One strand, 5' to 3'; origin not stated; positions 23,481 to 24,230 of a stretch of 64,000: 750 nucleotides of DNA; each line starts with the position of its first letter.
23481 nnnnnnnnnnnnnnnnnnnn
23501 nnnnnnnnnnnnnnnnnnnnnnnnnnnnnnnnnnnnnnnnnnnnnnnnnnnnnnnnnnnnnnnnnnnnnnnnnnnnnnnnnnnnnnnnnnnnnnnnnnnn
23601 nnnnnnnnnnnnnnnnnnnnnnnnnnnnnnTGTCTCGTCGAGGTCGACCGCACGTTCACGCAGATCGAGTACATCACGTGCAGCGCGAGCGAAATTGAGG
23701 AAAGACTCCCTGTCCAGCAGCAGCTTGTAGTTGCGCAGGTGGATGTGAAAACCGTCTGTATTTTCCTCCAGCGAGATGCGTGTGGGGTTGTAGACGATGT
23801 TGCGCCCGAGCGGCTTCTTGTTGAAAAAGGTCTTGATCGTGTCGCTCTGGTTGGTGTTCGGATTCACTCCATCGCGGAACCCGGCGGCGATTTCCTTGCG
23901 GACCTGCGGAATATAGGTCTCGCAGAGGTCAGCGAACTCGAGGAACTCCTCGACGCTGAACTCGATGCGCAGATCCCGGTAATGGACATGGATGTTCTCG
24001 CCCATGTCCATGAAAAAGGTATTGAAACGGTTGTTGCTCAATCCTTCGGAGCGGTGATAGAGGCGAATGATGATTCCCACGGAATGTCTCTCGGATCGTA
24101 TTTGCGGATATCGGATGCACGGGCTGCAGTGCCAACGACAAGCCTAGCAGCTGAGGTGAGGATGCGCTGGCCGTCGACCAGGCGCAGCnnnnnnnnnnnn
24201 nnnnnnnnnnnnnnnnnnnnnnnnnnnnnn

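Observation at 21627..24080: Orphan 817-aa multidomain protein (novel duplicated N-terminal module, possible NTase segment, APH-like kinase) downstream of SOS-controlled dnaE2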

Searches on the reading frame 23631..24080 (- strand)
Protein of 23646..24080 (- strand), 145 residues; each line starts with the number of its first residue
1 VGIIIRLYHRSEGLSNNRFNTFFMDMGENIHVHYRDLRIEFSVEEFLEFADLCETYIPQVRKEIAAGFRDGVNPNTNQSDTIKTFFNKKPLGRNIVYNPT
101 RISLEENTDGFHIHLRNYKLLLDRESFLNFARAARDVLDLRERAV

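Call 50: predict_structure(alignment_id=A2)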
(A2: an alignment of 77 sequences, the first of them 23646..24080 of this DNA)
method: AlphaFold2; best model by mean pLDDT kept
length: 145 residues; sequences in the alignment: 77
mean_pLDDT: 89.9   pTM: 0.79
mean pLDDT of the five models: 89.9, 89.5, 88.3, 83.2, 78.7
residues with pLDDT >= 90: 97; 70-90: 37; 50-70: 11; < 50: 0
segments of 3 or more residues with pLDDT < 50: none
pLDDT, mean of each block of 10 residues (from residue 1): 83 92 93 96 96 96 91 65 84 91 96 96 96 90 74
secondary structure, 60 per line:
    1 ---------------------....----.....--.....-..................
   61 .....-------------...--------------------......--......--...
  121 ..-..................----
elements in order: E22-25 E30-34 E37-41 H43-65 E102-107 E110-115 E118-122 H124-141

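Call 53: fold_search(model_id=the predicted structure, library=pdb)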
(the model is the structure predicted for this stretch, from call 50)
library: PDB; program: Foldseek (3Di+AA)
matches with E <= 10: 175; with E <= 0.001: 0
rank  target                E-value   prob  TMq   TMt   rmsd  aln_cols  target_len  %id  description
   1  7t3c_E                1.6e+00  0.25  0.22  0.11   5.2        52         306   12  GATOR1-RAG-RAGULATOR - Dual Complex (released 2022-04-06)
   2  3hie_B                1.7e+00  0.16  0.20  0.19   4.7        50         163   14  Structure of the membrane-binding domain of the Sec3 subunit of the Exocyst complex (released 2010-02-23)
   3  3hie_A                1.9e+00  0.15  0.20  0.19   4.7        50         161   14  Structure of the membrane-binding domain of the Sec3 subunit of the Exocyst complex (released 2010-02-23)
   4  8p8s                  2.2e+00  0.16  0.15  0.06   8.1        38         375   18  Recombinant Ym2 crystal structure (released 2024-01-17)
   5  3wij_A                2.2e+00  0.15  0.15  0.07   8.1        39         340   15  Crystal structure of a plant class V chitinase mutant from Cycas revoluta in complex with (GlcNAc)3 (released 2014-09-17)
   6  4r5e_A                2.2e+00  0.15  0.15  0.07   8.1        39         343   15  Crystal Structure of Family GH18 Chitinase from Cycas revoluta a Complex with Allosamidin (released 2015-07-15)
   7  8p8t                  2.2e+00  0.15  0.15  0.06   8.8        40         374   15  Ex vivo Ym2 crystal structure (released 2024-01-17)
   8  3alg_A                2.3e+00  0.13  0.16  0.07   8.8        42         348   12  Crystal Structure of Class V Chitinase (E115Q mutant) from Nicotiana tobaccum in complex with NAG4 (released 2011-03-23)
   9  4mnj                  2.5e+00  0.14  0.15  0.07   8.1        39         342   15  Crystal Structure of GH18 Chitinase from Cycad, Cycas revoluta (released 2014-10-22)
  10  4mnl_A                2.5e+00  0.14  0.15  0.07   8.1        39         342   15  Crystal Structure of GH18 Chitinase (G77W/E119Q mutant) from Cycas revoluta in complex with (GlcNAc)4 (released 2014-10-22)
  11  3alf                  2.5e+00  0.14  0.16  0.07   7.4        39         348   13  Crystal Structure of Class V Chitinase from Nicotiana tobaccum (released 2011-03-23)
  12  8ras_D                2.5e+00  0.04  0.12  0.04  14.8        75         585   15  Plastid-encoded RNA polymerase transcription elongation complex (released 2024-03-06)
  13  3kif_B                2.6e+00  0.06  0.11  0.17   6.7        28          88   18  The crystal structures of two fragments truncated from 5-bladed beta-propeller lectin, tachylectin-2 (Lib1-B7-18 and L (released 2010-04-28)
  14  2bcj_A                2.6e+00  0.06  0.21  0.07  10.7       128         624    9  Crystal Structure of G Protein-Coupled Receptor Kinase 2 in Complex with Galpha-q and Gbetagamma Subunits (released 2005-12-20)
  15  4mnm                  2.8e+00  0.13  0.15  0.07   8.2        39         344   15  Crystal Structure of GH18 Chitinase (G77W/E119Q mutant) from Cycas revoluta in complex with (GlcNAc)4 (released 2014-09-17)
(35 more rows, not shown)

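Call 59: search_protein_representatives(protein=window:23646-24080:-)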
Query: 145 residues. Proteins with E-value up to 0.001 (for the whole library): 152; up to 1e-10: 36; up to 1e-30: 15. The best 150 are listed.
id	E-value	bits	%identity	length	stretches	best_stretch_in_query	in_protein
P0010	5.0e-68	243.8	75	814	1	1-145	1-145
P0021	4.1e-62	224.7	69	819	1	1-143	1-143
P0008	3.9e-61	221.5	67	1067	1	1-144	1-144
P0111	4.8e-58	211.5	67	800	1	1-142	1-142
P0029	1.2e-49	184.3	62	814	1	1-142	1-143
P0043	3.4e-45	169.8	58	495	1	1-142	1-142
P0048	1.3e-44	167.9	60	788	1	1-141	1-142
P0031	2.2e-44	167.2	57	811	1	1-141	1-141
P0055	9.7e-43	161.9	59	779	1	1-134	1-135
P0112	1.0e-42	161.8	58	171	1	1-137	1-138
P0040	5.7e-42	159.4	55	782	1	1-138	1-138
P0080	1.4e-41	158.2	55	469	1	1-141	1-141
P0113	3.1e-41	157.0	58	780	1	1-134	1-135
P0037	2.7e-40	154.0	56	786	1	1-142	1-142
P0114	5.0e-31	123.9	47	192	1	1-139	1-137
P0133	6.9e-11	58.7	31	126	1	20-135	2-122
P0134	9.1e-11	58.3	38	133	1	17-126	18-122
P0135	1.4e-10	57.7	38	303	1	21-133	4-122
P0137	1.5e-09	54.4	37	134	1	23-131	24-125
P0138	2.4e-09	53.7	43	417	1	20-139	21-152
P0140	5.2e-09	52.6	33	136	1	23-141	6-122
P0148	3.1e-08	50.1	33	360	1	20-136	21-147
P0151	6.7e-08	49.0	33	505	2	20-136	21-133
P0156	1.5e-07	47.9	36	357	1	21-131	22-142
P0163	4.0e-07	46.5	46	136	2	23-62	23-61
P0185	4.9e-06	43.0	35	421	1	21-137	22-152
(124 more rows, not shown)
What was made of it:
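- Closest known: Pfam DUF6686. Same: The N-terminal tandem module is homologous to standalone proteins of 125-140 aa (E down to 7e-11 library-wide; call 59).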

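Call 60: search_protein_families(library=pfam, proteins=[P0133, P0134, P0137, P0140, P0148, P0156, P0138, P0185, P0151, P0135], max_evalue=0.01)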
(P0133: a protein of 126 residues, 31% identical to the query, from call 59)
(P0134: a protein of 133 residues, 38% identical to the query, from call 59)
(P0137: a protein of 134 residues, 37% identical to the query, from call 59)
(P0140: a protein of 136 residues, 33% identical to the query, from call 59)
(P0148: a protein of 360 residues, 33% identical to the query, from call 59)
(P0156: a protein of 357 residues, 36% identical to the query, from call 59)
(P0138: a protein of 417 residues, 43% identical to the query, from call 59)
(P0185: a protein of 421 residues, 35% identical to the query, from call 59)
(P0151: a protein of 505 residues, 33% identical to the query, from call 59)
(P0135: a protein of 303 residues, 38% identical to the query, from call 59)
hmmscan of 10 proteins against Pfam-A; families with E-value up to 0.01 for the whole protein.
P0133 (126 aa): 1 family
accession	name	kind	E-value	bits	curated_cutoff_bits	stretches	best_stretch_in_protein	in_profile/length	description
PF20391.3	DUF6686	-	0.00012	22.5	23.9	0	5-40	18-53/117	Family of unknown function (DUF6686)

P0134 (133 aa): 0 families

P0137 (134 aa): 1 family
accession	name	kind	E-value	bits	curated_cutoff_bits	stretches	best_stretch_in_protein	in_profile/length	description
PF20391.3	DUF6686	-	2.7e-05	24.6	23.9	0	25-59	19-53/117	Family of unknown function (DUF6686)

P0140 (136 aa): 1 family
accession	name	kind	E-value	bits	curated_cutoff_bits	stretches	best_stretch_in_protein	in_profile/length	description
PF20391.3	DUF6686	-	0.0033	17.9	23.9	0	7-44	19-56/117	Family of unknown function (DUF6686)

P0148 (360 aa): 2 families
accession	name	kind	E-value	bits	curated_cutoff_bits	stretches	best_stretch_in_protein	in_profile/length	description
PF02195.25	ParB_N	-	7.2e-05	23.2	26.3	1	216-273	27-84/95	ParB N-terminal domain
PF08857.17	ParBc_2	-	0.0028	18.2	23.6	1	229-269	43-82/158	Putative ParB-like nuclease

P0156 (357 aa): 0 families

P0138 (417 aa): 1 family
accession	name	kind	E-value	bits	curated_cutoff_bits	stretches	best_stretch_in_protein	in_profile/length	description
PF20391.3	DUF6686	-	1.1e-05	25.8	23.9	1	25-68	19-62/117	Family of unknown function (DUF6686)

P0185 (421 aa): 0 families

P0151 (505 aa): 6 families
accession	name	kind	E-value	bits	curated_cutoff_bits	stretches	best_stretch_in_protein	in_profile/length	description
PF13489.12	Methyltransf_23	-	1.3e-18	67.7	27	1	343-481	22-161/164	Methyltransferase domain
PF08241.18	Methyltransf_11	-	6.3e-07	30.4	21.2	1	361-437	14-95/95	Methyltransferase domain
PF08242.18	Methyltransf_12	-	1.9e-06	29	30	1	391-435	47-98/98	Methyltransferase domain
PF20391.3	DUF6686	-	0.00029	21.2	23.9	0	24-61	18-55/117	Family of unknown function (DUF6686)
PF14354.12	Lar_restr_allev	-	0.0026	18.4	28.6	1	267-296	5-34/58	Restriction alleviation protein Lar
PF08273.17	Zn_Ribbon_Prim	-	0.0066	17.2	23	0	263-293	1-32/37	Zinc-binding domain of primase-helicase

P0135 (303 aa): 0 families
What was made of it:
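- Closest known: Pfam DUF6686. Same: These standalone proteins score at about the DUF6686 threshold (24.6-25.8 bits against 23.9; call 60).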

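Call 63: find_homologous_proteins(query=P0137)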
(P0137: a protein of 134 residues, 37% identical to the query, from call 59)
Query P0137 (134 aa): 6 proteins with E <= 0.001 among 7 candidates.
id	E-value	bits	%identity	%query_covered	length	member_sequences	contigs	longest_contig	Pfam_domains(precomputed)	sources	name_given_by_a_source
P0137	2.9e-85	301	100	100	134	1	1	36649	PF20391.4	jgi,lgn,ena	-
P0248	1.3e-25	108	48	91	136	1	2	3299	-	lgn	-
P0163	2.5e-25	107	42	96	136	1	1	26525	PF20391.4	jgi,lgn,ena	-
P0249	2.1e-23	101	41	91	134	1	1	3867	-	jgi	jgi:hypothetical protein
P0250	1.4e-22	98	43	90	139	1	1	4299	PF20391.4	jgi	jgi:hypothetical protein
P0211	2.7e-15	75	38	96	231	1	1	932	-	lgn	-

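Call 64: find_encoding_contigs(protein=P0137, flank=10000, max_places=2)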
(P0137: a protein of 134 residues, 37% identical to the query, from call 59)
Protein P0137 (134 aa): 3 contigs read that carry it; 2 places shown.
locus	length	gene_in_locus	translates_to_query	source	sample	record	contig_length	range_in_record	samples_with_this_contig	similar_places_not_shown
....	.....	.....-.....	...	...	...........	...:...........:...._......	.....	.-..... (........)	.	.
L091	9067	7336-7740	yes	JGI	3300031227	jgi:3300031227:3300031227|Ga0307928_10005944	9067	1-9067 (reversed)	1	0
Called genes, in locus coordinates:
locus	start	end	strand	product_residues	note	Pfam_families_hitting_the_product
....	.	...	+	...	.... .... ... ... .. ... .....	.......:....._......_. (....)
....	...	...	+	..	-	-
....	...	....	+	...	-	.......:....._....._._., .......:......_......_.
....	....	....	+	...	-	-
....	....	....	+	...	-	-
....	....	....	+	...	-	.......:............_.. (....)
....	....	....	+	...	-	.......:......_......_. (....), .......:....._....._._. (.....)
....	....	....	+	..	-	-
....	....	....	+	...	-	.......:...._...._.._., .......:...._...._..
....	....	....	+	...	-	-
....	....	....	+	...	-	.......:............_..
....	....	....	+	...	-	-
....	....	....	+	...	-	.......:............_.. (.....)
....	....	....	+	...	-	-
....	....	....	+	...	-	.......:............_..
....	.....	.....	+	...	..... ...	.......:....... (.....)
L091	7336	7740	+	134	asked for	PF20391:DUF6686 (faint)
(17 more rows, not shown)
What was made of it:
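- A standalone N-terminal-module protein sits in a glycosyltransferase/methyltransferase cluster (call 64).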

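Call 65: find_encoding_contigs(protein=P0163, flank=10000, max_places=2)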
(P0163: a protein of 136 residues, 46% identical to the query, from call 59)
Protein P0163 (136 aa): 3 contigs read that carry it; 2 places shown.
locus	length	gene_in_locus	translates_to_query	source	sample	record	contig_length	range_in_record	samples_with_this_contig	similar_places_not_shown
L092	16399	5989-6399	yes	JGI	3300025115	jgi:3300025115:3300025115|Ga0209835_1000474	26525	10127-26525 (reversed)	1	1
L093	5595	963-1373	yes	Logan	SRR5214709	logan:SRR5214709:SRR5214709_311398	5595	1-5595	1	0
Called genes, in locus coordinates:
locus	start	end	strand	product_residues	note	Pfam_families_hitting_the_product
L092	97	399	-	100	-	-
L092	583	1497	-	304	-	-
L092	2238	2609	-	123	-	-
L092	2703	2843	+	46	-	-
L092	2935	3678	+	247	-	PF01541:GIY-YIG, PF07460:NUMOD3 (weak)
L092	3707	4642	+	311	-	PF08804:gp32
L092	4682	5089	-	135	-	-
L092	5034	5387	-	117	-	-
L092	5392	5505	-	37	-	-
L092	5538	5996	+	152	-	-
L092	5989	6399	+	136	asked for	PF20391:DUF6686 (faint)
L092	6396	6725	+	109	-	-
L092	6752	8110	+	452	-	-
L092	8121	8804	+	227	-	PF14301:DUF4376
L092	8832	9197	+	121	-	-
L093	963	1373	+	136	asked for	PF20391:DUF6686 (faint)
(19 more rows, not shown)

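Call 68: search_protein_families(library=pfam, alignment_id=A3, max_evalue=0.1)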
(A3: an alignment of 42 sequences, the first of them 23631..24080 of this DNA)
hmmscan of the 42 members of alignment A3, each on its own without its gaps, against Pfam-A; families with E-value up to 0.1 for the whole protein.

A. member 1, window:23631-24080:- (150 aa): 0 families

B. families by the number of members that match (of 42 scanned): 16 families
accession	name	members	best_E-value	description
PF20391.3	DUF6686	27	6.7e-06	Family of unknown function (DUF6686)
PF15970.11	HicB-like_2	14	0.0033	HicB_like antitoxin of bacterial toxin-antitoxin system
PF01771.23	Viral_alk_exo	2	0.012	Viral alkaline exonuclease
PF11680.14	DUF3276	2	0.024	Protein of unknown function (DUF3276)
PF11659.14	DUF3261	2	0.029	Protein of unknown function (DUF3261)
PF21228.3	RuBisCO_activase_AAA_helical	2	0.035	Ribulose bisphosphate carboxylase/oxygenase activase, AAA, helical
PF17932.6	TetR_C_24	2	0.045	Tetracyclin repressor-like, C-terminal domain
PF00672.30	HAMP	1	0.0096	HAMP domain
PF20114.4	DUF6504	1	0.021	Domain of unknown function (DUF6504)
PF24464.1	Ig_F54D1_6_2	1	0.039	F54D1.6, Ig-like domain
PF22801.2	KH_GLD-3_1st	1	0.055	GLD-3 1st KH domain (aka KH2)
PF15566.12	Imm32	1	0.057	Immunity protein 32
PF18448.7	CBM46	1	0.063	Carbohydrate binding domain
PF20033.5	DUF6438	1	0.078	Domain of unknown function (DUF6438)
PF24659.1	DUF7648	1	0.08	Domain of unknown function (DUF7648)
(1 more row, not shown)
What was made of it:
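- On DUF6686 (PF20391): Standalone homologues reach 24.6-25.8 bits (calls 60, 68).
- Closest known: Pfam DUF6686. Same: 27 of 42 N-terminal fragments hit DUF6686 at E <= 0.1 (call 68).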

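Call 79: fold_search(model_id=the predicted structure, library=viral)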
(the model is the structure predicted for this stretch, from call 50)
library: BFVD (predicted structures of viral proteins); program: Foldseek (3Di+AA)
matches with E <= 10: 339; with E <= 0.001: 0
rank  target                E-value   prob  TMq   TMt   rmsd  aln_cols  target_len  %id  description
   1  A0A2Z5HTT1            1.4e-01  0.10  0.19  0.15  23.2       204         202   11  Uncharacterized protein [Salmonella phage S124]
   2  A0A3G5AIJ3            2.3e-01  0.11  0.23  0.09  20.8       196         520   12  Uncharacterized protein [Sylvanvirus sp.]
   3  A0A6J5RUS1            3.0e-01  0.51  0.23  0.38  10.2        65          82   14  Uncharacterized protein [uncultured Caudovirales phage]
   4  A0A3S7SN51            3.4e-01  0.35  0.20  0.15   8.7        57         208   12  Membrane-associated protein VP24 [Zaire ebolavirus]
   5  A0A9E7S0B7            3.4e-01  0.33  0.24  0.20  14.6       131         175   14  (no name in the UniProt tables at hand)
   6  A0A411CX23            5.0e-01  0.63  0.28  0.45   5.2        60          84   13  (no name in the UniProt tables at hand)
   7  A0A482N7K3            5.0e-01  0.23  0.21  0.27   5.0        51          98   16  (no name in the UniProt tables at hand)
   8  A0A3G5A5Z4            6.1e-01  0.04  0.15  0.07  20.6       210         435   10  Uncharacterized protein [Hyperionvirus sp.]
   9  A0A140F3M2            6.5e-01  0.14  0.19  0.24  13.0       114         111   11  Uncharacterized protein [Pyrobaculum filamentous virus 1]
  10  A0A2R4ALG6            6.5e-01  0.02  0.11  0.05  20.5       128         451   15  (no name in the UniProt tables at hand)
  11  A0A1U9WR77            7.8e-01  0.09  0.11  0.21  11.0        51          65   10  (no name in the UniProt tables at hand)
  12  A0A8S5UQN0            1.0e+00  0.41  0.23  0.42   3.1        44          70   16  Uncharacterized protein [Podoviridae sp. ctQyH19]
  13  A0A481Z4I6            1.1e+00  0.20  0.25  0.09   9.2        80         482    9  Phosphorylated CTD interacting factor 1 WW domain protein [Pithovirus LCPAC101]
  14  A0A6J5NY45            1.1e+00  0.08  0.20  0.24  20.2       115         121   14  Uncharacterized protein [uncultured Caudovirales phage]
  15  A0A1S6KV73            1.1e+00  0.03  0.11  0.14  28.1        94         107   13  Outer membrane lipoprotein o-spanin [Providencia phage vB_PreS_PR1]
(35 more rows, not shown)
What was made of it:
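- Tried and rejected: Foldseek of the N-terminal 145-aa model against PDB and BFVD gave nothing (best E 1.6 and 0.14; calls 53, 79).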
